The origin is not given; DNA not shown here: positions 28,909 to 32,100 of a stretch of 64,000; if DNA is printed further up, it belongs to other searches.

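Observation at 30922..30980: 59-bp perfect hairpin inside the Mod target-recognition region, in a low-GC patch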

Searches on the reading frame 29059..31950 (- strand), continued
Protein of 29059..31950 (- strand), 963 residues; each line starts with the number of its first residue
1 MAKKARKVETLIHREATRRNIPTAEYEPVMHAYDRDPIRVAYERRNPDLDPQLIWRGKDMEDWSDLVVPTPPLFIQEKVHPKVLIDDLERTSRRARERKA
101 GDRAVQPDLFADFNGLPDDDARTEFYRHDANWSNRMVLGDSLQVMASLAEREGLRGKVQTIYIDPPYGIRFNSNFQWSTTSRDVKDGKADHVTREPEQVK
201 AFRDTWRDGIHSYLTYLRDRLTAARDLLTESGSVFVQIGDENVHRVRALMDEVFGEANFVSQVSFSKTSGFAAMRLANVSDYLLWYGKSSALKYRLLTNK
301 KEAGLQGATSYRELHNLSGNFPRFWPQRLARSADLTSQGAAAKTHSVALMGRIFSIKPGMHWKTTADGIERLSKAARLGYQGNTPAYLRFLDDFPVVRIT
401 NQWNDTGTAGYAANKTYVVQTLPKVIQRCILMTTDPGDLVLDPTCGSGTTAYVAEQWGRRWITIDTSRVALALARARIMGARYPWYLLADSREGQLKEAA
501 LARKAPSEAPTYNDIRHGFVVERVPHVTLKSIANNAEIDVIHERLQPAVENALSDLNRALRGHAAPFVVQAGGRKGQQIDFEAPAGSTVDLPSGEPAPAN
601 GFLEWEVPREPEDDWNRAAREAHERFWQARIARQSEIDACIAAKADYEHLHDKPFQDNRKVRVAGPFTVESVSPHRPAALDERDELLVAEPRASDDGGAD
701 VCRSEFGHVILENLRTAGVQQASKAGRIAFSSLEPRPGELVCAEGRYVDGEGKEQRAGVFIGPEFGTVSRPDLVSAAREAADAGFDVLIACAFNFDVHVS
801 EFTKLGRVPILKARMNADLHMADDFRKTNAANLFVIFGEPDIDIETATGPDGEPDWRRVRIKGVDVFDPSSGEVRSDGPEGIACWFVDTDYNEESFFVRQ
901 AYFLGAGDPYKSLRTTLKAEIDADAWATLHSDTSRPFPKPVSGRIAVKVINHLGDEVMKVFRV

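Call 32: find_encoding_contigs(protein=P0120, flank=5000, max_places=1)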
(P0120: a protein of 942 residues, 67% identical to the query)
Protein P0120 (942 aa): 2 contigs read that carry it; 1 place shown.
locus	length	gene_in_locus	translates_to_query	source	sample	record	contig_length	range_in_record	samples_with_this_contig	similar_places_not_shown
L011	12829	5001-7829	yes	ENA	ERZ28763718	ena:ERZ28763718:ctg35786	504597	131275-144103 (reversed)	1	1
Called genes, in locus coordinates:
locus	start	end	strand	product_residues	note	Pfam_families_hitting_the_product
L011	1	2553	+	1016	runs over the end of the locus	PF04851:ResIII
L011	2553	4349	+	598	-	PF13749:HATPase_c_4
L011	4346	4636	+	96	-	PF01909:NTP_transf_2, PF18765:Polbeta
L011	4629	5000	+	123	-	PF01934:HepT-like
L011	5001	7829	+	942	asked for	PF01555:N6_N4_Mtase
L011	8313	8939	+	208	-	PF13304:AAA_21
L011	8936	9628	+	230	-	PF14103:DUF4276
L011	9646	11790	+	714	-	PF00580:UvrD-helicase, PF13245:AAA_19 (weak), PF13401:AAA_22 (faint), PF13538:UvrD_C_2 (faint), PF13361:UvrD_C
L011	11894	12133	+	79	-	PF20008:DUF6429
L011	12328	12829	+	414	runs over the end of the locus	PF13175:AAA_15 (faint), PF13304:AAA_21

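Call 33: find_encoding_contigs(protein=P0113, flank=5000, max_places=1)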
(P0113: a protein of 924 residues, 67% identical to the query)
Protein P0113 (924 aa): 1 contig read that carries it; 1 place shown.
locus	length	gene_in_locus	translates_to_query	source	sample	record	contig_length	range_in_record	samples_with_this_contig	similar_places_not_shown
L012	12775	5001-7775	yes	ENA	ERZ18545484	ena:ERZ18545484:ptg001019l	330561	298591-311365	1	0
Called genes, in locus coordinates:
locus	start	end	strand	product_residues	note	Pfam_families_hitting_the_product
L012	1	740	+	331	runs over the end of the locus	PF13088:BNR_2 (faint), PF25852:DUF6242_C (faint), PF02012:BNR (faint), PF15899:BNR_6 (faint), PF15902:Sortilin-Vps10 (weak), PF14870:PSII_BNR (faint), PF15902:Sortilin-Vps10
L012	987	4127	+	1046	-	PF04851:ResIII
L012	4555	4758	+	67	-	PF15919:HicB_lk_antitox (weak), PF21748:UPF0150 (weak)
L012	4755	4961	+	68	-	PF07927:HicA_toxin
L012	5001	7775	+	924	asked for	PF01555:N6_N4_Mtase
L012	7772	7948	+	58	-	-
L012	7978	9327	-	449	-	PF13546:DDE_5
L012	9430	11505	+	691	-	PF13481:AAA_25 (faint), PF00580:UvrD-helicase, PF13245:AAA_19 (weak), PF13361:UvrD_C, PF13538:UvrD_C_2 (faint)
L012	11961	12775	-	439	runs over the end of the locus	PF00999:Na_H_Exchanger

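Call 34: find_encoding_contigs(protein=P0110, flank=5000, max_places=1)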
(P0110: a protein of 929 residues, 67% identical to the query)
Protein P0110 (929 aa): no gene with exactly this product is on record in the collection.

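Call 48: search_solved_structures(query=window:29059-31950:-, max_evalue=0.01, show_alignments=2)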
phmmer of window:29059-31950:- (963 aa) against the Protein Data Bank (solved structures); distinct sequences matched with E-value up to 0.01: 13.
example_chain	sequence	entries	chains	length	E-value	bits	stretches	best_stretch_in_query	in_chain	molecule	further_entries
6k0w_B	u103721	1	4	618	3.7e-17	64.9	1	133-453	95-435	Adenine specific DNA methyltransferase (Mod)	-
6pbd_A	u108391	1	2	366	2.3e-13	52.4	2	405-479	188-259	Modification methylase CcrMI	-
4zcf_A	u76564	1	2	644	4.1e-12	48.2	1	127-290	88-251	Restriction endonuclease EcoP15I, modification subunit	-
7dsu_A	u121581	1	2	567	1.3e-10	43.3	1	115-327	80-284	Mbo45V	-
8s9m_A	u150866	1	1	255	6.4e-05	24.4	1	426-473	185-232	DNA cytosine-N4 methyltransferase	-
8s9n_A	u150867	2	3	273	6.7e-05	24.3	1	426-473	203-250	DNA cytosine-N4 methyltransferase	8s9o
1g60_A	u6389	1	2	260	7.9e-05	24.1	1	410-467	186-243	Adenine-specific Methyltransferase MboIIA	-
8urk_A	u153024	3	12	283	0.00018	22.9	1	419-480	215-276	Methyltransferase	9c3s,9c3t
9c3u_A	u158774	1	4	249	0.00028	22.3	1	419-478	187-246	Methyltransferase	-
2zie_A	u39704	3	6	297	0.0003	22.2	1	424-477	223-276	Putative modification methylase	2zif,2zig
5hfj_A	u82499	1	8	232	0.00043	21.7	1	423-477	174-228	Adenine specific DNA methyltransferase (DpnA)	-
5hek_A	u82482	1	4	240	0.00043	21.7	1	423-477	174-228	Adenine specific DNA methyltransferase (DpnA)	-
1boo_A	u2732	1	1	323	0.002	19.5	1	424-474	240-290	PROTEIN (N-4 CYTOSINE-SPECIFIC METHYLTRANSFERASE PVU II)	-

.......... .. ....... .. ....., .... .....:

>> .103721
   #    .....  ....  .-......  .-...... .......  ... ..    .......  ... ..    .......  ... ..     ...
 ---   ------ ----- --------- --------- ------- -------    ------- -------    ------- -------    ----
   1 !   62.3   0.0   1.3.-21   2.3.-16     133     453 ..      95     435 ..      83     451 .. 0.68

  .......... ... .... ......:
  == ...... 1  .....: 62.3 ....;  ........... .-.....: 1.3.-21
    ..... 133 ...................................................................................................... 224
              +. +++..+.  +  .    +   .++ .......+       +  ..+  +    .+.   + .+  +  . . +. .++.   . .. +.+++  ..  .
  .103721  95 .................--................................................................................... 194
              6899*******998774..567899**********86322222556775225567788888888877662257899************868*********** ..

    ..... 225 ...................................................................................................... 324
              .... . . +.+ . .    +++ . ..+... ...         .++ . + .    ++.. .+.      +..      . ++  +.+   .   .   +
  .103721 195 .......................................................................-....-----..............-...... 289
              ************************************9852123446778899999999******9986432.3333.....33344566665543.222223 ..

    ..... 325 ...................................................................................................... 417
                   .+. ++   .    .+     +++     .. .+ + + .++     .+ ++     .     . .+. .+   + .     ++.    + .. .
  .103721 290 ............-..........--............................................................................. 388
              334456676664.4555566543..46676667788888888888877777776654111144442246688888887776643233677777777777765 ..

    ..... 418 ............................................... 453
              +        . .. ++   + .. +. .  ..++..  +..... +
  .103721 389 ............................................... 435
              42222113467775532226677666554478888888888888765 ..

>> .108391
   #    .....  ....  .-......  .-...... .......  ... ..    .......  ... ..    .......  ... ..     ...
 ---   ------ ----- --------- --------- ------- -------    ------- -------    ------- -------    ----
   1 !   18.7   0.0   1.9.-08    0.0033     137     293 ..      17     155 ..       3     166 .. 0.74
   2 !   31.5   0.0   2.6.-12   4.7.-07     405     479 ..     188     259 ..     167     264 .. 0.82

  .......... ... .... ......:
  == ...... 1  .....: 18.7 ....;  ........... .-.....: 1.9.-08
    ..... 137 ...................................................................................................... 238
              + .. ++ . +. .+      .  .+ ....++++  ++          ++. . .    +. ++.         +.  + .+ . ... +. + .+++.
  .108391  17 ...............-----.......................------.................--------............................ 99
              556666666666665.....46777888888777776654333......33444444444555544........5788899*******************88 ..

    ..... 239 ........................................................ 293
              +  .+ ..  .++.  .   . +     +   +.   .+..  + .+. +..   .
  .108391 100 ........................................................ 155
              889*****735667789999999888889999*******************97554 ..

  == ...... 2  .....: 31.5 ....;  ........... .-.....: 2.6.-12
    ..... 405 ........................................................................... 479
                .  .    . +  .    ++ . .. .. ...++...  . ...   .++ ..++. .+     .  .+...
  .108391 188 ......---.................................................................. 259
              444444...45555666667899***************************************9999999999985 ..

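Call 62: search_protein_families(library=padloc, proteins=[window:29059-31950:-], max_evalue=0.001)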
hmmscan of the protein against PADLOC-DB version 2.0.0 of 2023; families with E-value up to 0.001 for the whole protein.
window:29059-31950:- (963 aa): 43 families (the best 25 are shown)
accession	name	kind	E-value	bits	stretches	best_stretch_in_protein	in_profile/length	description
PDLC03632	MTase_III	-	0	1243.7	3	44-560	74-611/983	Type III methyltransferase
PDLC03354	MTase_II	-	1.6e-39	134.1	1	134-481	61-385/425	Type II methyltransferase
PDLC03636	MTase_III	-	3e-38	129.9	3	208-293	89-178/575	Type III methyltransferase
PDLC03644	MTase_III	-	3.2e-35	119.9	1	124-478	29-393/542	Type III methyltransferase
PDLC03635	MTase_III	-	4.7e-32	109.5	3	212-300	267-361/708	Type III methyltransferase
PDLC03638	MTase_III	-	1.1e-30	104.7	1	211-466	429-665/816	Type III methyltransferase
PDLC03633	MTase_III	-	6e-29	99.2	2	128-295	72-235/616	Type III methyltransferase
PDLC03634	MTase_III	-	8.6e-29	98.9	1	133-451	94-423/621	Type III methyltransferase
PDLC03300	MTase_II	-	2.9e-27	93.5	2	130-290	8-164/302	Type II methyltransferase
PDLC03339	MTase_II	-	1.1e-26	91.5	2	135-297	5-145/399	Type II methyltransferase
PDLC03371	MTase_II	-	4.1e-23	80.2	2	418-478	192-252/260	Type II methyltransferase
PDLC03641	MTase_III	-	8.2e-23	78.8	1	129-452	100-426/657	Type III methyltransferase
PDLC03216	MTase_II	-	1.3e-19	68.4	2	414-480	191-257/364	Type II methyltransferase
PDLC03738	oMTase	-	1.8e-19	67.7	2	414-479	201-266/376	orphan methyltransferase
PDLC03637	MTase_III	-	2.1e-17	61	1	126-455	117-436/513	Type III methyltransferase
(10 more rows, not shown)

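Call 71: list_cluster_members(proteins=[P0001, P0002, P0083, P0016, P0120, P0111, P0112])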
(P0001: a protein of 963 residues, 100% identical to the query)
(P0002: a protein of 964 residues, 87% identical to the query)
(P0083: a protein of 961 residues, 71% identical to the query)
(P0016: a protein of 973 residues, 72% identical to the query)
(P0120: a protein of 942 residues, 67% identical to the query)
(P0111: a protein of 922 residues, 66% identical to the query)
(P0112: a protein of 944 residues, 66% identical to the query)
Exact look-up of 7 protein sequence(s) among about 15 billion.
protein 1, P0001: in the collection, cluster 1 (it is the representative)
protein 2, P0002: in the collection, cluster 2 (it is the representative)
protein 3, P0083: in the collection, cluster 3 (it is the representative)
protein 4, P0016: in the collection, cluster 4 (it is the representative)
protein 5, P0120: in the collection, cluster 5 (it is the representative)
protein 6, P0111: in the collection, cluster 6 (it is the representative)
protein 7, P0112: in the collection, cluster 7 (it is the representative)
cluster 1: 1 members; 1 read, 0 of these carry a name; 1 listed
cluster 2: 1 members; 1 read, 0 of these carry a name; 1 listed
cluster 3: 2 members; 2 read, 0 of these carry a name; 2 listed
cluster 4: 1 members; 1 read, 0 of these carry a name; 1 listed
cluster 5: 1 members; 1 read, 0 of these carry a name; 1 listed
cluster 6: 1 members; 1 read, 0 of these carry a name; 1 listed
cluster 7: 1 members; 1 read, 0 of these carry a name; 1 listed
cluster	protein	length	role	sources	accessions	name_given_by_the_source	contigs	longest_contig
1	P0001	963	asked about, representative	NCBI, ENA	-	-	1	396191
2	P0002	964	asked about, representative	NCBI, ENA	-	-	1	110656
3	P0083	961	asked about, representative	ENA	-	-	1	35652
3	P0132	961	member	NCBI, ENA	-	-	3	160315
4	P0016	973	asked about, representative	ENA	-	-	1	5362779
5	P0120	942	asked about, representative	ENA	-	-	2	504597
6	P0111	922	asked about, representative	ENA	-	-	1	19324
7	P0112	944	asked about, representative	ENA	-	-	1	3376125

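Call 74: find_encoding_contigs(protein=P0119, flank=5000, max_places=1)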
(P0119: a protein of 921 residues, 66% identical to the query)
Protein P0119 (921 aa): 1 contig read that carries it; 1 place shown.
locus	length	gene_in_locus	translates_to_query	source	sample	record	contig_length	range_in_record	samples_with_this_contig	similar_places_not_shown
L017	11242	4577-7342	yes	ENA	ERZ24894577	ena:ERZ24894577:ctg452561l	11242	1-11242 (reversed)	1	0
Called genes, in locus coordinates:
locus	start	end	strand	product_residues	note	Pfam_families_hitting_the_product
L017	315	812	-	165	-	-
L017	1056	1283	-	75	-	-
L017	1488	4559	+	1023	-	PF04851:ResIII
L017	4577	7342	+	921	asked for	PF01555:N6_N4_Mtase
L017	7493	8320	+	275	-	PF01262:AlaDh_PNT_C, PF00107:ADH_zinc_N, PF13602:ADH_zinc_N_2 (weak)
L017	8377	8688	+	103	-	PF01381:HTH_3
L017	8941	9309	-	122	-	PF01678:DAP_epimerase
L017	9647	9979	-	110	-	PF01678:DAP_epimerase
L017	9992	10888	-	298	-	PF13505:OMP_b-brl, PF01617:Surface_Ag_2 (faint), PF02462:Opacity (weak)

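Call 75: find_encoding_contigs(protein=P0015, flank=5000, max_places=1)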
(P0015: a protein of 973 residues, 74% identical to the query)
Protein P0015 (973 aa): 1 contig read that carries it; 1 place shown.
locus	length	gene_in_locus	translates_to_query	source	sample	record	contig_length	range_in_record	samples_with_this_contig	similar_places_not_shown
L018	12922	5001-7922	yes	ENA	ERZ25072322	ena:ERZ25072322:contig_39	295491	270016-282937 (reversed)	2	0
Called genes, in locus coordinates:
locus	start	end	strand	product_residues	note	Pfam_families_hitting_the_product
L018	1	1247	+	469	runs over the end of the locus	-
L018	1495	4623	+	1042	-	PF04851:ResIII (weak)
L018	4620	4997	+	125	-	-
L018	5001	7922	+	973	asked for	PF01555:N6_N4_Mtase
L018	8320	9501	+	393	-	PF13384:HTH_23 (faint), PF13565:HTH_32, PF13358:DDE_3, PF05598:DUF772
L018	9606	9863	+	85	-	-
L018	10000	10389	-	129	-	PF01850:PIN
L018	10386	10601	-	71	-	PF04014:MazE_antitoxin (weak)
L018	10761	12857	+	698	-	PF05378:Hydant_A_N, PF01968:Hydantoinase_A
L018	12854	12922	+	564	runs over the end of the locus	PF02538:Hydantoinase_B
